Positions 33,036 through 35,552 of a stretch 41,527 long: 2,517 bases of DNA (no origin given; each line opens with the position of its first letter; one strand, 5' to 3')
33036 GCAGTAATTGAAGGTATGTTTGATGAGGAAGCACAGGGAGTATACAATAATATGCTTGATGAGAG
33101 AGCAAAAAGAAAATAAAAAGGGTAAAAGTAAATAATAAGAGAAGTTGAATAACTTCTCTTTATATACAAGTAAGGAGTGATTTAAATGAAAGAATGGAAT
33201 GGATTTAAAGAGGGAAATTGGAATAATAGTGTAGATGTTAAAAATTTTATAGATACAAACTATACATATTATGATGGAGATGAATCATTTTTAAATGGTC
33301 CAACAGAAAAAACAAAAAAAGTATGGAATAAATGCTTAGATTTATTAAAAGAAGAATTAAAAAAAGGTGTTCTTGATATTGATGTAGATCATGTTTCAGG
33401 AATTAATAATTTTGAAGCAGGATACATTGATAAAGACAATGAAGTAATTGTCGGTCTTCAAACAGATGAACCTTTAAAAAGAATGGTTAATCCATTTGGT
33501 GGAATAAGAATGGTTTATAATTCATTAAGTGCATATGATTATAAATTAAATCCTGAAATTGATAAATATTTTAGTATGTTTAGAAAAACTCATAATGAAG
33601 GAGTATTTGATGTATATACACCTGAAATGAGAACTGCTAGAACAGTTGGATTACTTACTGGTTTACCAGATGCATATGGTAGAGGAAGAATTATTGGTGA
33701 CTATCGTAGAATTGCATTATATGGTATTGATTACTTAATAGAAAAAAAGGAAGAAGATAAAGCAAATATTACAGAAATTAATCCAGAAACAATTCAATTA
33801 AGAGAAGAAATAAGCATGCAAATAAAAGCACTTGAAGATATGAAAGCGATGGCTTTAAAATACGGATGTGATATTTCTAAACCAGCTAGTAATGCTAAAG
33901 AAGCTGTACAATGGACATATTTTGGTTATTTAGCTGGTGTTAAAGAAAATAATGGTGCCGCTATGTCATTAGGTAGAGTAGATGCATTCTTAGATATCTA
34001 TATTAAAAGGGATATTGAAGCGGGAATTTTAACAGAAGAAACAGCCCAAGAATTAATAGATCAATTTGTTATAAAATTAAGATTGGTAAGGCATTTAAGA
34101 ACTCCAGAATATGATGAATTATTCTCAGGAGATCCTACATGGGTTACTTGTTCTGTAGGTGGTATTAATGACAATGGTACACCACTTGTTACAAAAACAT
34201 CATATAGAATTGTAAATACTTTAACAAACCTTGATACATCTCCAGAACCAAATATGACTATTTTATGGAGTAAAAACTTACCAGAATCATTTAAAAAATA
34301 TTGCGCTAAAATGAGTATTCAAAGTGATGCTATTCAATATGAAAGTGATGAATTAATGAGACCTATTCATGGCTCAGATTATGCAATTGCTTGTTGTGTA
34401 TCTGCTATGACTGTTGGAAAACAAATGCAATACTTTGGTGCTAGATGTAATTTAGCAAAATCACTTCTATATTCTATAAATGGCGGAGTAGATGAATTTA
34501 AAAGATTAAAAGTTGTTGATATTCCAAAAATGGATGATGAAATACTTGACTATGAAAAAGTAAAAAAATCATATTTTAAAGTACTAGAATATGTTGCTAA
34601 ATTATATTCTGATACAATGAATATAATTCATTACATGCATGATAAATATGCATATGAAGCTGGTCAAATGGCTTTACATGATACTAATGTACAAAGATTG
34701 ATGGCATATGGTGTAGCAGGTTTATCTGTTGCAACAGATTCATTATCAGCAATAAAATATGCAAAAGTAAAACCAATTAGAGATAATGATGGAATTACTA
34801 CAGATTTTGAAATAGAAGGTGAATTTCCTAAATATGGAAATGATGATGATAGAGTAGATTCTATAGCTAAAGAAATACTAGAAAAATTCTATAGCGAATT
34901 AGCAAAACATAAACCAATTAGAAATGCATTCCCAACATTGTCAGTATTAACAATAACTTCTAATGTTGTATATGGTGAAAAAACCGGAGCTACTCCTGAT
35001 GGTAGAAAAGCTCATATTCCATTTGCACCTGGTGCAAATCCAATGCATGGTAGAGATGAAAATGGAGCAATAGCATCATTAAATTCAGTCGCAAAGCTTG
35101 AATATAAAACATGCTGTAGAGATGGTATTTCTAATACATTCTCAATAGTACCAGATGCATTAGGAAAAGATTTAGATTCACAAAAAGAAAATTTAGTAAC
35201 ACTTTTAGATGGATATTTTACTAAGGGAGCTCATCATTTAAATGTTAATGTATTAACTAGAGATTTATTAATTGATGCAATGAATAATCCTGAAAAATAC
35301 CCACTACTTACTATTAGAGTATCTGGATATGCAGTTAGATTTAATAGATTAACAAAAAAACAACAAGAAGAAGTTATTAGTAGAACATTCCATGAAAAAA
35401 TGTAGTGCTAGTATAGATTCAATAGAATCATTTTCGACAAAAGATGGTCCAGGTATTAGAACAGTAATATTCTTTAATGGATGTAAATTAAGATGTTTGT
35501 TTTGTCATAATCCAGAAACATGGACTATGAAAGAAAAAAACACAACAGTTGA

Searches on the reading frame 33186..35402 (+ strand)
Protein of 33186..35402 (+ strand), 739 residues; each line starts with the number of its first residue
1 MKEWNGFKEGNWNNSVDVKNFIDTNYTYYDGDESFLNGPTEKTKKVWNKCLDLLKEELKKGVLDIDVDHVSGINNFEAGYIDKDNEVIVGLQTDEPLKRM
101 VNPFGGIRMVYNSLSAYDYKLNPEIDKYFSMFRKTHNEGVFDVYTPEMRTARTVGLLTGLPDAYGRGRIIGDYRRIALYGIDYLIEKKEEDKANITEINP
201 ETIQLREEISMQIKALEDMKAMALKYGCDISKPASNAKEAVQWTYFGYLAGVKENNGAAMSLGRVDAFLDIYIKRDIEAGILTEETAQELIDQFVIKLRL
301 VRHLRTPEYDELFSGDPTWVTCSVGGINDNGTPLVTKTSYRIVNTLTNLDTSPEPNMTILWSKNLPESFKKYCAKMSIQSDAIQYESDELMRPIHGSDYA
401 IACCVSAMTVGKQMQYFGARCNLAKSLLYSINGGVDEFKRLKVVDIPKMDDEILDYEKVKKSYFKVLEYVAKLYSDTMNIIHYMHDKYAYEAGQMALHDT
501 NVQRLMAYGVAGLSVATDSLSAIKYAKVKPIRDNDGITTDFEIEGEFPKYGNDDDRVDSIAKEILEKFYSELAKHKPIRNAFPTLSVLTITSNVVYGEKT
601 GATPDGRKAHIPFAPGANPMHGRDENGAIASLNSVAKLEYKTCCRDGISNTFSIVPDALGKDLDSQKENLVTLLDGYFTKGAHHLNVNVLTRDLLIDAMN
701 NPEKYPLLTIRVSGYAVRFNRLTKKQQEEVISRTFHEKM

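Call 34: find_related_loci(query=window:33186-35402:+, collection=genome_contigs, flank=10000)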
Query window:33186-35402:+ (739 aa) in genome_contigs; peptide patterns used: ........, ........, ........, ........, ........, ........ (x = any residue, [..] = any of these).
600 stretches matched a pattern (row limit reached: there are more); 580 encode a relative of the query (tblastn E <= 1e-3); the best 80 are kept; 80 distinct loci.
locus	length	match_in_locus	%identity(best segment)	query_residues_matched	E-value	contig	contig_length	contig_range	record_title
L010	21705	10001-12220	77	1-739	0e+0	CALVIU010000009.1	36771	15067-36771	MAG: uncultured Bacilli bacterium isolate BRZ_PC__bin72 genome assembly, contig: BRZ_PC__NODE_1550_length_36771_cov_46.3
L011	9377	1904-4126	76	2-739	0e+0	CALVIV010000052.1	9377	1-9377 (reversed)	MAG: uncultured Bacilli bacterium isolate BRZ_IG__bin14 genome assembly, contig: BRZ_IG__NODE_4335_length_9377_cov_45.42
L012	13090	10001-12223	76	2-739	0e+0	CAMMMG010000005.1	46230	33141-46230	MAG: uncultured Tenericutes bacterium isolate ERR4835866_bin.4_MetaWRAP_v1.1_MAG genome assembly, contig: NODE_265_lengt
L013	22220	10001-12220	76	2-739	0e+0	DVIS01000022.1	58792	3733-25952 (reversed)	MAG TPA_asm: Candidatus Onthousia faecavium isolate CHK195-6217 CHK195__C94056_L58792_ERR3414590, whole genome shotgun s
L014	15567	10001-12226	75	1-739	0e+0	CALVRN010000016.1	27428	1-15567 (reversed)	MAG: uncultured Bacilli bacterium isolate BRZ_ID__bin45 genome assembly, contig: BRZ_ID__NODE_2471_length_27428_cov_27.3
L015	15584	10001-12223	76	2-739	0e+0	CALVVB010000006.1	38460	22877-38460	MAG: uncultured Bacilli bacterium isolate BRZ_ET__bin56 genome assembly, contig: BRZ_ET__NODE_1301_length_38460_cov_62.6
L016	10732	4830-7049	76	1-739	0e+0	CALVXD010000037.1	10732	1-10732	MAG: uncultured Bacilli bacterium isolate BRZ_FH__bin48 genome assembly, contig: BRZ_FH__NODE_5950_length_10732_cov_14.5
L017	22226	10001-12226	75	1-739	0e+0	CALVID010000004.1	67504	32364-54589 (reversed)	MAG: uncultured Bacilli bacterium isolate BRZ_FF__bin53 genome assembly, contig: BRZ_FF__NODE_552_length_67504_cov_6.430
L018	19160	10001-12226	75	1-739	0e+0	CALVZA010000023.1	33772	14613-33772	MAG: uncultured Bacilli bacterium isolate E02__bin241 genome assembly, contig: E02__k127_2886011, whole genome shotgun s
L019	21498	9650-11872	75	2-739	0e+0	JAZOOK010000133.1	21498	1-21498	MAG: Candidatus Coprovivens sp. isolate T1900045629_YK20190323.MAGScoT_cleanbin_000017 SGB_8053_k141_1924211, whole geno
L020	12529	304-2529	75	1-739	0e+0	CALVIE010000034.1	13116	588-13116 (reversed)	MAG: uncultured Bacilli bacterium isolate BRZ_BF__bin111 genome assembly, contig: BRZ_BF__NODE_6870_length_13116_cov_16.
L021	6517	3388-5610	74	1-739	0e+0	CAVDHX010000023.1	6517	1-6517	Sphaerochaetaceae bacterium isolate SRR8978504_cleanbin_000001 genome assembly, contig: Spades_SRR8978504_contig_780, wh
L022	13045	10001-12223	75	1-739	0e+0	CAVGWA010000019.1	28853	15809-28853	Oscillospiraceae bacterium isolate G02652-L1_cleanbin_000038 genome assembly, contig: Spades_G02652-L1_contig_996, whole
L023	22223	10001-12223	75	1-738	0e+0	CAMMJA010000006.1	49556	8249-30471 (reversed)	MAG: uncultured Tenericutes bacterium isolate ERR4836966_bin.3_MetaWRAP_v1.1_MAG genome assembly, contig: NODE_949_lengt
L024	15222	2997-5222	74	1-739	0e+0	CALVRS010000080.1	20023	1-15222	MAG: uncultured Bacilli bacterium isolate E0_DP__bin178 genome assembly, contig: E0_DP__k127_3943265, whole genome shotg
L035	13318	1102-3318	75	2-738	0e+0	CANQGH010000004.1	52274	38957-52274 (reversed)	MAG: uncultured Bacilli bacterium isolate Lapin-001__bin74 genome assembly, contig: Lapin-001__NODE_884_length_52274_cov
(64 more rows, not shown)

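Call 45: search_protein_families(library=pfam, proteins=[L035:4084-4959:+, L035:4928-5635:+, L035:5644-6876:+, L035:7151-7750:+, L035:8884-9462:+, L035:9541-10083:+, L035:10179-11051:+], max_evalue=0.001)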
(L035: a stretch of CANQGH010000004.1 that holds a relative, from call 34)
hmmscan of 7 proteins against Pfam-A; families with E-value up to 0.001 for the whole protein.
L035:4084-4959:+ (292 aa): 3 families
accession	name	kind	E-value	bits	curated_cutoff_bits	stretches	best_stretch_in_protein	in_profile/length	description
PF10672.15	Methyltrans_SAM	-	1.2e-17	64.5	27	1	75-205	84-210/286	S-adenosylmethionine-dependent methyltransferase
PF03602.21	Cons_hypoth95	-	6.4e-07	29.6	24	1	115-199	38-122/182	Conserved hypothetical protein 95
PF09445.16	Methyltransf_15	-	0.00017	21.7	22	1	122-204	4-85/165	RNA cap guanine-N2 methyltransferase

L035:4928-5635:+ (236 aa): 1 family
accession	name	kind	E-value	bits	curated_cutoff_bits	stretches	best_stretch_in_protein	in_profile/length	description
PF00849.27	PseudoU_synth_2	-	1e-32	113.9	26.8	1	21-176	1-152/152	RNA pseudouridylate synthase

L035:5644-6876:+ (411 aa): 0 families

L035:7151-7750:+ (200 aa): 1 family
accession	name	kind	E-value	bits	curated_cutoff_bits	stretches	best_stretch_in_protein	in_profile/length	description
PF01553.26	Acyltransferase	-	4e-26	91.8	23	1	28-150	3-131/132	Acyltransferase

L035:8884-9462:+ (193 aa): 1 family
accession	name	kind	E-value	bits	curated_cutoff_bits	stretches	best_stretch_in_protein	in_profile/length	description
PF07963.17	N_methyl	-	1.9e-08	34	21.2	1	6-30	2-26/27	Prokaryotic N-terminal methylation motif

L035:9541-10083:+ (181 aa): 1 family
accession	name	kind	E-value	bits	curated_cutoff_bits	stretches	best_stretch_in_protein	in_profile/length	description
PF07963.17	N_methyl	-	7.7e-08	32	21.2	1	5-28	3-26/27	Prokaryotic N-terminal methylation motif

L035:10179-11051:+ (291 aa): 1 family
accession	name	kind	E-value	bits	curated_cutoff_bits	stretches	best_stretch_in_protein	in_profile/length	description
PF01261.30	AP_endonuc_2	-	2.2e-55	188.5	31.1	1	21-278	2-248/249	Xylose isomerase-like TIM barrel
